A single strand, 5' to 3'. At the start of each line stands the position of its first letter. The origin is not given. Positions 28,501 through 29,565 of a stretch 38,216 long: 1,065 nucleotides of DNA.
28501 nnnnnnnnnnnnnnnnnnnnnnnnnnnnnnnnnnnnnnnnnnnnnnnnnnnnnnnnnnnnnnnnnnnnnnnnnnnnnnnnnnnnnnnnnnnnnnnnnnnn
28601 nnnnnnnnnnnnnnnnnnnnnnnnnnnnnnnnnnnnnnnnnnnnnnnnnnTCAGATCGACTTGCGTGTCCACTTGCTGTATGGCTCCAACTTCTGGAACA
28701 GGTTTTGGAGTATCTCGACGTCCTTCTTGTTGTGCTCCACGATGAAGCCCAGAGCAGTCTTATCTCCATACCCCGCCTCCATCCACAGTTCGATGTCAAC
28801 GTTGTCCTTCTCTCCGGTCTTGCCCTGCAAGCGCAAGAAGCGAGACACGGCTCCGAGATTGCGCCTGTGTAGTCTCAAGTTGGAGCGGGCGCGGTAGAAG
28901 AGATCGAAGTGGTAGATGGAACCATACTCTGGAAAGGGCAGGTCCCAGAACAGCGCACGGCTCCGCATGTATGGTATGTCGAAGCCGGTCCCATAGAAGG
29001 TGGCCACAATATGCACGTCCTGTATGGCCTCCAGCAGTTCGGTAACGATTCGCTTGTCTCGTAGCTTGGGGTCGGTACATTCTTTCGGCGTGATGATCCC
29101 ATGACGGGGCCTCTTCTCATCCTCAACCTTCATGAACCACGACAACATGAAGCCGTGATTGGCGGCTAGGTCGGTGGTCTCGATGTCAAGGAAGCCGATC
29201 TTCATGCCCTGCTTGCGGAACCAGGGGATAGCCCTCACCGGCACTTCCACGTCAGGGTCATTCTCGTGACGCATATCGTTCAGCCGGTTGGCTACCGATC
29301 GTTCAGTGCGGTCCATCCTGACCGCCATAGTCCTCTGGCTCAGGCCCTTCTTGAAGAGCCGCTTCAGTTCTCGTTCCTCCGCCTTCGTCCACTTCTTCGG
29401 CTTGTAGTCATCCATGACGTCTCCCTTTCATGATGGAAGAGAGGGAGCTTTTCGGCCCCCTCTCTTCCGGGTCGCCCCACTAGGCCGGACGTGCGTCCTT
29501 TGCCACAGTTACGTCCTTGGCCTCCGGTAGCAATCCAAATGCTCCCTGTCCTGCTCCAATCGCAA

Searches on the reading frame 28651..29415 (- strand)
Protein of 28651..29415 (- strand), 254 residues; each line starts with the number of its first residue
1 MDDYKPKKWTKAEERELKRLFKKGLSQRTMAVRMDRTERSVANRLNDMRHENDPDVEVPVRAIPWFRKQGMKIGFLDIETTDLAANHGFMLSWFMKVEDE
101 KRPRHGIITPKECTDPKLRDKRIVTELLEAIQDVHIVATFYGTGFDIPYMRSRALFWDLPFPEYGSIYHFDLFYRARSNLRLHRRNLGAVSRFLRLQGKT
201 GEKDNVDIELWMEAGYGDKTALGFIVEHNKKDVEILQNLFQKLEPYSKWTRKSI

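Call 12: find_related_loci(query=window:28651-29415:-, collection=viral_contigs, flank=10000)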
Query window:28651-29415:- (254 aa) in viral_contigs; peptide patterns used: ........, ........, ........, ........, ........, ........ (x = any residue, [..] = any of these).
6 stretches matched a pattern; 3 encode a relative of the query (tblastn E <= 1e-3); 3 distinct loci.
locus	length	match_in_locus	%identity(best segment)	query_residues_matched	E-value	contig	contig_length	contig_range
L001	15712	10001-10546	35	72-254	5e-35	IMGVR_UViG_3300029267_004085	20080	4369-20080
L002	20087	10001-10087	45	127-155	5e-4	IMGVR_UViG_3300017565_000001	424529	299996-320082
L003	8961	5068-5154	45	127-155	5e-4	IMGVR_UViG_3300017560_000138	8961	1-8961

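Call 18: find_encoding_contigs(protein=window:28651-29415:-, flank=10000, max_places=10)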
Protein window:28651-29415:- (254 aa): 11 contigs read that carry it; 7 places shown.
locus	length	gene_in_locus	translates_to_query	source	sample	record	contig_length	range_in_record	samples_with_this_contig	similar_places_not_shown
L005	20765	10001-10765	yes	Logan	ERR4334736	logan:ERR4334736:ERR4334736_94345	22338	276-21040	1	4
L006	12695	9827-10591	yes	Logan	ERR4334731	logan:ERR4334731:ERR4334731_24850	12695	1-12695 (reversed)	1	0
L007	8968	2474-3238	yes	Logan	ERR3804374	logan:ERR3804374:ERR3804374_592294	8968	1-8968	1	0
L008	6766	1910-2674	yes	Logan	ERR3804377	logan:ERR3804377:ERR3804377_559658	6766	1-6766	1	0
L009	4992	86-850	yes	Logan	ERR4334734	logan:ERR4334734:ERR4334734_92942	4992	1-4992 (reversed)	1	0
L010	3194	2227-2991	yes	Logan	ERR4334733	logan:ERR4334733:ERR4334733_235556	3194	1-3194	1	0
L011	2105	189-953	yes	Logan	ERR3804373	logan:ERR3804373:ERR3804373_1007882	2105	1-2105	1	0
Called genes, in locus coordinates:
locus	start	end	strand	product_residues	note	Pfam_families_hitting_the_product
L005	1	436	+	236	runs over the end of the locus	?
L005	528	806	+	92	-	PF03692:CxxCxxCC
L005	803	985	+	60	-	-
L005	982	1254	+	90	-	-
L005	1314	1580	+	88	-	-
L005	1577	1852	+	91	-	-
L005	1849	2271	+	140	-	-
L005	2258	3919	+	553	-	PF01612:DNA_pol_A_exo1 (weak), PF00476:DNA_pol_A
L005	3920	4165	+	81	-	-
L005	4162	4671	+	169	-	PF03167:UDG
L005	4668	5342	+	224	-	-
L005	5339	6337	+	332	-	PF00154:RecA_N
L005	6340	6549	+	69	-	-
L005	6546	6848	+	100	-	-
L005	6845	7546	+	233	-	PF12705:PDDEXK_1 (weak)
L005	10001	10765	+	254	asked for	PF13482:RNase_H_2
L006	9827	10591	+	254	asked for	PF13482:RNase_H_2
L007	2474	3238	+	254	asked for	PF13482:RNase_H_2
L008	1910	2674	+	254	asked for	PF13482:RNase_H_2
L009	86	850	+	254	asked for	PF13482:RNase_H_2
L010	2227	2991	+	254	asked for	PF13482:RNase_H_2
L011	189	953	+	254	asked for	PF13482:RNase_H_2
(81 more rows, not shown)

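Call 20: find_homologous_proteins(query=window:28651-29415:-, max_evalue=1e-10)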
Query window:28651-29415:- (254 aa): 72 proteins with E <= 1e-10 among 513 candidates.
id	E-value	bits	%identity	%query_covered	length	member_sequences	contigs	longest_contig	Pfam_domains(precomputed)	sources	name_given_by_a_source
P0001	1.5e-171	586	100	100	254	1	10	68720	PF13482.13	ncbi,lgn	-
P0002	2.6e-78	281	53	100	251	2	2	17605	PF13482.13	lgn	-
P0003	1.3e-61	226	45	98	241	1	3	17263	PF13482.13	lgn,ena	-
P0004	3.1e-60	222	42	98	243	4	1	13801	PF13482.13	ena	-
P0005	3.3e-57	212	52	77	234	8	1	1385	PF13482.13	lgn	-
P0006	1.2e-56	210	51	77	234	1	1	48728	PF13482.13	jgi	jgi:uncharacterized protein YprB with RNaseH-like and TPR domain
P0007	1.7e-56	209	53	77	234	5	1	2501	PF13482.13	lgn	-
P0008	1.2e-53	200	47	77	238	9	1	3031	PF13482.13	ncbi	-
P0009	2.9e-53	199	50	75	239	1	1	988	PF13482.13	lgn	-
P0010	4.0e-52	195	40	97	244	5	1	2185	PF13482.13,PF03104.26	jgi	-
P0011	3.7e-51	192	41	94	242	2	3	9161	PF13482.13,PF10108.16,PF03104.26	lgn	-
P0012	5.1e-51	192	48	76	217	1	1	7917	PF13482.13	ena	-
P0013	9.5e-51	191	48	76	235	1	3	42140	PF13482.13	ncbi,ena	-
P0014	1.8e-50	190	48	76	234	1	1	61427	PF13482.13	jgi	jgi:uncharacterized protein YprB with RNaseH-like and TPR domain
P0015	2.5e-50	189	45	91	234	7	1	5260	PF13482.13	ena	-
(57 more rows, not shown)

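Call 21: find_encoding_contigs(protein=P0002, flank=10000, max_places=3)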
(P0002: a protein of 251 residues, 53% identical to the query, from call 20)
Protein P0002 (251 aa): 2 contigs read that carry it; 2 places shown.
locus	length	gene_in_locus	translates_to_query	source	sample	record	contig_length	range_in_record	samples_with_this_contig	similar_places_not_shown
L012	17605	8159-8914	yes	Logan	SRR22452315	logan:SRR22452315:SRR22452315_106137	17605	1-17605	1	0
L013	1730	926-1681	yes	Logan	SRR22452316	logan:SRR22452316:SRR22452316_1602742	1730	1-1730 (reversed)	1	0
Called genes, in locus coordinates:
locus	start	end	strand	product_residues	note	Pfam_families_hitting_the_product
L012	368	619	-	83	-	-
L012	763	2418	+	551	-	PF01612:DNA_pol_A_exo1, PF00476:DNA_pol_A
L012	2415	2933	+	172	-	PF03167:UDG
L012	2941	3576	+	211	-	-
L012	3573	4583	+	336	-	PF00154:RecA_N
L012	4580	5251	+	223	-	PF12705:PDDEXK_1 (faint)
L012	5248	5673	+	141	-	-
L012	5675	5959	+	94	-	-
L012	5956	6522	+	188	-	-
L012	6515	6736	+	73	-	-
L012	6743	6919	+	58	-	-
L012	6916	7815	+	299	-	PF13489:Methyltransf_23, PF08241:Methyltransf_11 (weak), PF08242:Methyltransf_12 (weak)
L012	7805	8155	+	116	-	-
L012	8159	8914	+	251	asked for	PF13482:RNase_H_2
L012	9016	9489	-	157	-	-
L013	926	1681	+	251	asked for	PF13482:RNase_H_2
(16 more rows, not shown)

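Call 22: find_encoding_contigs(protein=P0003, flank=10000, max_places=3)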
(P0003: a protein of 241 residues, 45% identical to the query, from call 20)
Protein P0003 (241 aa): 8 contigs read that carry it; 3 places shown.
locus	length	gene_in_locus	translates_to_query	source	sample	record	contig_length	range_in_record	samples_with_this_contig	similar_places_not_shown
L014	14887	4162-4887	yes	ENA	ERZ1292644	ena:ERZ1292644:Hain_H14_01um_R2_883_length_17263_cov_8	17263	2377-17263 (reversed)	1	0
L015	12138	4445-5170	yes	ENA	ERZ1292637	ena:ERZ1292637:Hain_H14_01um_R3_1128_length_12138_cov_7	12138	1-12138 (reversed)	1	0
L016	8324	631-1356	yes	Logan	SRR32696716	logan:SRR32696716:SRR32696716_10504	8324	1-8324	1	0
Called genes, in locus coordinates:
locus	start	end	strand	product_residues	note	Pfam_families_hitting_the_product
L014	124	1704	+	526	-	PF05731:TROVE, PF25045:vWA_Ro60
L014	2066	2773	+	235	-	PF12705:PDDEXK_1 (weak)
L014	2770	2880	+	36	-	-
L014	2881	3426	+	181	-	-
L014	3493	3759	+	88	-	-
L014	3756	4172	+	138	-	PF02945:Endonuclease_7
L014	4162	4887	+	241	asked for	PF13482:RNase_H_2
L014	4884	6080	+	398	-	PF00456:Transketolase_N, PF13292:DXP_synthase_N, PF09364:XFP_N, PF02779:Transket_pyr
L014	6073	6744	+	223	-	PF00106:adh_short, PF13561:adh_short_C2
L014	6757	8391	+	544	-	PF00004:AAA, PF01434:Peptidase_M41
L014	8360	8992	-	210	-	-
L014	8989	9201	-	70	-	-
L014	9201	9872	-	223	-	PF01183:Glyco_hydro_25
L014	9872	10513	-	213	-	-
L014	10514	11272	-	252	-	-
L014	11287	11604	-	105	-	-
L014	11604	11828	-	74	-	-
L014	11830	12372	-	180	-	-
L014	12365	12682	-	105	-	-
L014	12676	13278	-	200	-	-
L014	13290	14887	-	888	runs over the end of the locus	-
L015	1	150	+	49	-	?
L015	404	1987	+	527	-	PF05731:TROVE, PF25045:vWA_Ro60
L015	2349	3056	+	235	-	PF12705:PDDEXK_1 (weak)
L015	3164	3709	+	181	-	-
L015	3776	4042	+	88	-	-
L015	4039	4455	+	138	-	PF02945:Endonuclease_7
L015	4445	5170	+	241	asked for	PF13482:RNase_H_2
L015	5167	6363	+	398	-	PF00456:Transketolase_N, PF13292:DXP_synthase_N, PF09364:XFP_N, PF02779:Transket_pyr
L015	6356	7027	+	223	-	PF00106:adh_short, PF13561:adh_short_C2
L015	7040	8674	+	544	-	PF00004:AAA, PF01434:Peptidase_M41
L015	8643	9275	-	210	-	-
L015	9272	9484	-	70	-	-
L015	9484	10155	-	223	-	PF01183:Glyco_hydro_25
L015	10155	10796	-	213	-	-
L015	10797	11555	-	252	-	-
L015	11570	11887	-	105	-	-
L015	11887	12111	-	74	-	-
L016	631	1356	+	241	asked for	PF13482:RNase_H_2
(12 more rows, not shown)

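Call 23: find_encoding_contigs(protein=P0006, flank=10000, max_places=3)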
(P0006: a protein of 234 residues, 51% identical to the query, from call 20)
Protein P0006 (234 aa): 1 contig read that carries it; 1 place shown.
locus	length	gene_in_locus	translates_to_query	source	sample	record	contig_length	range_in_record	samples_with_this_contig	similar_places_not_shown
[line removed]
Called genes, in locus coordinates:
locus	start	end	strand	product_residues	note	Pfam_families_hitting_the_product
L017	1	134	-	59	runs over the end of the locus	-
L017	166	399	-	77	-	-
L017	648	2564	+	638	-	PF01612:DNA_pol_A_exo1, PF00476:DNA_pol_A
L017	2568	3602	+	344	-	PF00154:RecA_N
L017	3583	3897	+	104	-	-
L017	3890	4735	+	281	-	-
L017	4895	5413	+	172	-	-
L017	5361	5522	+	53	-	-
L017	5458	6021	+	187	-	-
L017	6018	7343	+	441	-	PF00772:DnaB, PF03796:DnaB_C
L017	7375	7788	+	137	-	-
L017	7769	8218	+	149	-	-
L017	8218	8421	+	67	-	-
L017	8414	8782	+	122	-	-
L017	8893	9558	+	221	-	PF12705:PDDEXK_1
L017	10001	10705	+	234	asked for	PF13482:RNase_H_2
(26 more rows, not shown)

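Call 50: list_cluster_members(proteins=[window:28651-29415:-, window:35497-37158:-, window:4985-5980:+])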
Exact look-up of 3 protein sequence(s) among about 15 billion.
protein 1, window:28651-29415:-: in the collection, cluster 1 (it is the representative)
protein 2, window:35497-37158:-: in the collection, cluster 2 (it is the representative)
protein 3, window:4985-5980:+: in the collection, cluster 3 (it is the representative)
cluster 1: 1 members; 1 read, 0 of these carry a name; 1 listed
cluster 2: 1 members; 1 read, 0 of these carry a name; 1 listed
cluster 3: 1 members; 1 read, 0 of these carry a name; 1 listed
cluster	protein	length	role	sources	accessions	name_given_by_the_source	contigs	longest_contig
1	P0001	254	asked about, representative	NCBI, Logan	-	-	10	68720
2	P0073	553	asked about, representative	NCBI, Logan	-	-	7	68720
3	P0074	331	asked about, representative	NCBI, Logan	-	-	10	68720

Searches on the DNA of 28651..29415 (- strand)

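Call 26: search_rna_families(sources=[L012, L014, L017], threshold=gathering)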
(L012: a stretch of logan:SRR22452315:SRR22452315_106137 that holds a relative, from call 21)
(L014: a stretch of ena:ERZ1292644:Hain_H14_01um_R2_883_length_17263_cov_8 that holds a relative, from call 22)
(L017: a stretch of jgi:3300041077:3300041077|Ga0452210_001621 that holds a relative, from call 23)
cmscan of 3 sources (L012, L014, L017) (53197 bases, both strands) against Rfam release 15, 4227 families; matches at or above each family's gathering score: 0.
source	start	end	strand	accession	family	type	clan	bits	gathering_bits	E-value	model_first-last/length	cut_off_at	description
